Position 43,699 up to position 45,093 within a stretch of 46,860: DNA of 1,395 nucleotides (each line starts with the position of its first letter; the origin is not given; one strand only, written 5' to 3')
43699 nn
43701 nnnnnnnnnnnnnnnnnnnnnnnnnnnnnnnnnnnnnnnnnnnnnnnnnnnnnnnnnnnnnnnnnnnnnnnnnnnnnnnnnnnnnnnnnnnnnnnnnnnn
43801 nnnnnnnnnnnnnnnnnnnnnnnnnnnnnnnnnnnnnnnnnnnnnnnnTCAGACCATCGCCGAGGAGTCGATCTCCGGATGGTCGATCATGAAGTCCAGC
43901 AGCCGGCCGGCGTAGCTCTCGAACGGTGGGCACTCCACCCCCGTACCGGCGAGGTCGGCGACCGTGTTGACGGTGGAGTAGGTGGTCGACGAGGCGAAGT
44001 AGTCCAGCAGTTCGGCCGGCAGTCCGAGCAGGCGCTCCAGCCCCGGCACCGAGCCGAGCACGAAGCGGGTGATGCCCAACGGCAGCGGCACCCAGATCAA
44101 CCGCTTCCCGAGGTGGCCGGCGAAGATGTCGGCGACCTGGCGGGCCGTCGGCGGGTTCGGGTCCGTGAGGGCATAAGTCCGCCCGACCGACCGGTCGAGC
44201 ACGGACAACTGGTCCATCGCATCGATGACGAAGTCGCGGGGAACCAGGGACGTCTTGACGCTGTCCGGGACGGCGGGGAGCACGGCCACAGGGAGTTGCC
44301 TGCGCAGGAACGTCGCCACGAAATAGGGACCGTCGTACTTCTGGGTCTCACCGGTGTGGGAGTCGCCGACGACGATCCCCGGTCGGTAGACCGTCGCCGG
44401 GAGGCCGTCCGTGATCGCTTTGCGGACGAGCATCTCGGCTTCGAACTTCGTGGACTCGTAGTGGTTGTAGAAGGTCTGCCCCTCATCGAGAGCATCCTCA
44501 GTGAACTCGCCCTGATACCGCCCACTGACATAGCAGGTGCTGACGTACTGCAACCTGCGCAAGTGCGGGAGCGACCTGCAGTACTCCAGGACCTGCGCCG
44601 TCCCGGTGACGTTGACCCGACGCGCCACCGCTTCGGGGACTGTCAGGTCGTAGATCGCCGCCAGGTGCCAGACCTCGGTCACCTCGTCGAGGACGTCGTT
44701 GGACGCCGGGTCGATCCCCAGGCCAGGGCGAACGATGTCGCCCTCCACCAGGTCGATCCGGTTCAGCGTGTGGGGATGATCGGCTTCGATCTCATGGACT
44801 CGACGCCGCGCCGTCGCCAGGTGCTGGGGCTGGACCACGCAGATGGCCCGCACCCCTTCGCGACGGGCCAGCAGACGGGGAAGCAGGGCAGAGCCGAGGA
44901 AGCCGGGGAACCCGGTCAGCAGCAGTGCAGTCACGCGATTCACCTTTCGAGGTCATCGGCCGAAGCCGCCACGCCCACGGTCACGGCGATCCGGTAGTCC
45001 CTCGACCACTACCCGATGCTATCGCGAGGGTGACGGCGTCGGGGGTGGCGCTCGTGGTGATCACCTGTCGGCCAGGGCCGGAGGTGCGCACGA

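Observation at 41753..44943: Acyl-ACP-reductase-like domain in a non-cyanobacterial fusion protein, paired with a thioester-reductase-type SDR and no deformylating oxygenase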

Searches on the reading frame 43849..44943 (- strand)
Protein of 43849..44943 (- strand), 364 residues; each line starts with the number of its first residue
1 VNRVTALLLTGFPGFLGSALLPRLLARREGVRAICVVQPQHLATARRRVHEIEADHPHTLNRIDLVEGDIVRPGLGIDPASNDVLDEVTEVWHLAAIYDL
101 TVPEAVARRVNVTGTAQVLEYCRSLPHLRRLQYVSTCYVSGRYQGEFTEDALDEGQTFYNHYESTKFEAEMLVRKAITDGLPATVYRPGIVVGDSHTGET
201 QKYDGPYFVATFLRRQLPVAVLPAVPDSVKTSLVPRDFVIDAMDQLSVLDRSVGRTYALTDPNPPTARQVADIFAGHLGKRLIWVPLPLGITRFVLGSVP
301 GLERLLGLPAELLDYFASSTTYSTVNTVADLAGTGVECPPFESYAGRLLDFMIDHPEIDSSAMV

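Call 3: search_protein_families(library=pfam, proteins=[window:43849-44943:-], max_evalue=0.1)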
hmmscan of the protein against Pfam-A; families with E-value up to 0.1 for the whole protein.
window:43849-44943:- (364 aa): 5 families
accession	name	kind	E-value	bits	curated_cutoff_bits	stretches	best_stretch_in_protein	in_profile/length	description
PF07993.18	NAD_binding_4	-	2.4e-49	168.2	20.1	1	9-243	1-258/258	Male sterility protein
PF01370.27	Epimerase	-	1.2e-15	58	20.9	1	8-221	2-201/240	NAD dependent epimerase/dehydratase family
PF01073.25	3Beta_HSD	-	1.7e-12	47.4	22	1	9-193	2-183/280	3-beta hydroxysteroid dehydrogenase/isomerase family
PF16363.11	GDP_Man_Dehyd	-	1.1e-09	38.7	27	1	8-175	1-166/332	GDP-mannose 4,6 dehydratase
PF04321.23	RmlD_sub_bind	-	9.3e-05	22.1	27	1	104-194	71-154/287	RmlD substrate binding domain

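Call 4: search_protein_families(library=ncbifam, proteins=[window:43849-44943:-], max_evalue=0.1)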
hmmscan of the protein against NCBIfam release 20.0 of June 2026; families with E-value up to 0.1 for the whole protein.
window:43849-44943:- (364 aa): 15 families
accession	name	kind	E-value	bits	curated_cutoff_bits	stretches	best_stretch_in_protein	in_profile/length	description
NF005539.0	PRK07201.1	equivalog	2e-74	251.5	549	1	7-355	3-353/657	SDR family oxidoreductase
TIGR01746.1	Thioester-redct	subfamily_domain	2.3e-38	132.4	213.35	1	7-275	2-278/371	thioester reductase domain-containing protein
NF038078.1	NRPS_MxcG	equivalog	5.6e-27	93.5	2300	1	4-263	1082-1339/1442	myxochelin non-ribosomal peptide synthetase MxcG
TIGR03443.1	alpha_am_amid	equivalog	1.2e-17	62.7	1030.1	1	5-240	973-1224/1390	L-aminoadipate-semialdehyde dehydrogenase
NF041592.1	carboxyl_red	equivalog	1.8e-13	49.1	1300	1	3-196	763-977/1160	carboxylic acid reductase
TIGR03466.1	HpnA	hypoth_equivalog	9.1e-13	47.8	367.65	1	7-219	3-195/327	hopanoid-associated sugar epimerase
NF047350.1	aureusi_NRPS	equivalog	3.6e-11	40.7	2500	1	4-191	2027-2215/2373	aureusimine non-ribosomal peptide synthetase AusA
NF042422.1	oxyalk_red_OleD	equivalog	7.9e-10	38.6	580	1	8-271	4-243/329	2-alkyl-3-oxoalkanoate reductase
NF042423.1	oxyalk_red_Shew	equivalog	1.6e-09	37.3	580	1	3-194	7-177/331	2-alkyl-3-oxoalkanoate reductase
NF043036.1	ErythonDh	equivalog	3.9e-09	36.2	325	1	7-179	3-170/321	D-erythronate dehydrogenase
TIGR04180.1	EDH_00030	hypoth_equivalog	6.2e-08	32.1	475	1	8-188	2-172/297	NAD-dependent 4,6-dehydratase LegB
TIGR01181.1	dTDP_gluc_dehyt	equivalog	1.4e-07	30.9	365.1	1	7-191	2-181/321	dTDP-glucose 4,6-dehydratase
NF052578.1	StrlDmthSdmBMthl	equivalog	2.8e-06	27.3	600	1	7-194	3-172/328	sterol demethylase protein SdmB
TIGR01214.1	rmlD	equivalog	0.001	18.2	224.05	1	104-193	70-152/285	dTDP-4-dehydrorhamnose reductase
TIGR01777.1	yfcH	hypoth_equivalog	0.0041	16.7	207.35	0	8-64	2-59/292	TIGR01777 family oxidoreductase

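Call 6: search_solved_structures(query=window:43849-44943:-, max_evalue=0.001)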
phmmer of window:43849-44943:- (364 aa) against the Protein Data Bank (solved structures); distinct sequences matched with E-value up to 0.001: 7.
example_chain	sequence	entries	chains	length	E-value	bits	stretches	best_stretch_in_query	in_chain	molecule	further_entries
4u7w_A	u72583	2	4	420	1.8e-27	99.6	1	5-273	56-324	MxaA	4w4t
8v1x_A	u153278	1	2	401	1.6e-19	73.5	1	7-341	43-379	Type I polyketide synthase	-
4dqv_A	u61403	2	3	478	2.2e-10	43.4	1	6-201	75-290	PROBABLE PEPTIDE SYNTHETASE NRP (PEPTIDE SYNTHASE) | Peptide synthetase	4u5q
6vtj_A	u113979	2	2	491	4.5e-08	35.8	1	7-240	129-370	Non-ribosomal peptide synthetase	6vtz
4f6c_A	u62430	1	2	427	1.7e-05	27.3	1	7-191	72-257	AusA reductase domain protein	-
4f6l_B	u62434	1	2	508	2.5e-05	26.8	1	7-191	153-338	AusA reductase domain protein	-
7eoz_A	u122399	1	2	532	3e-05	26.5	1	47-159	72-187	Fatty acyl-CoA reductase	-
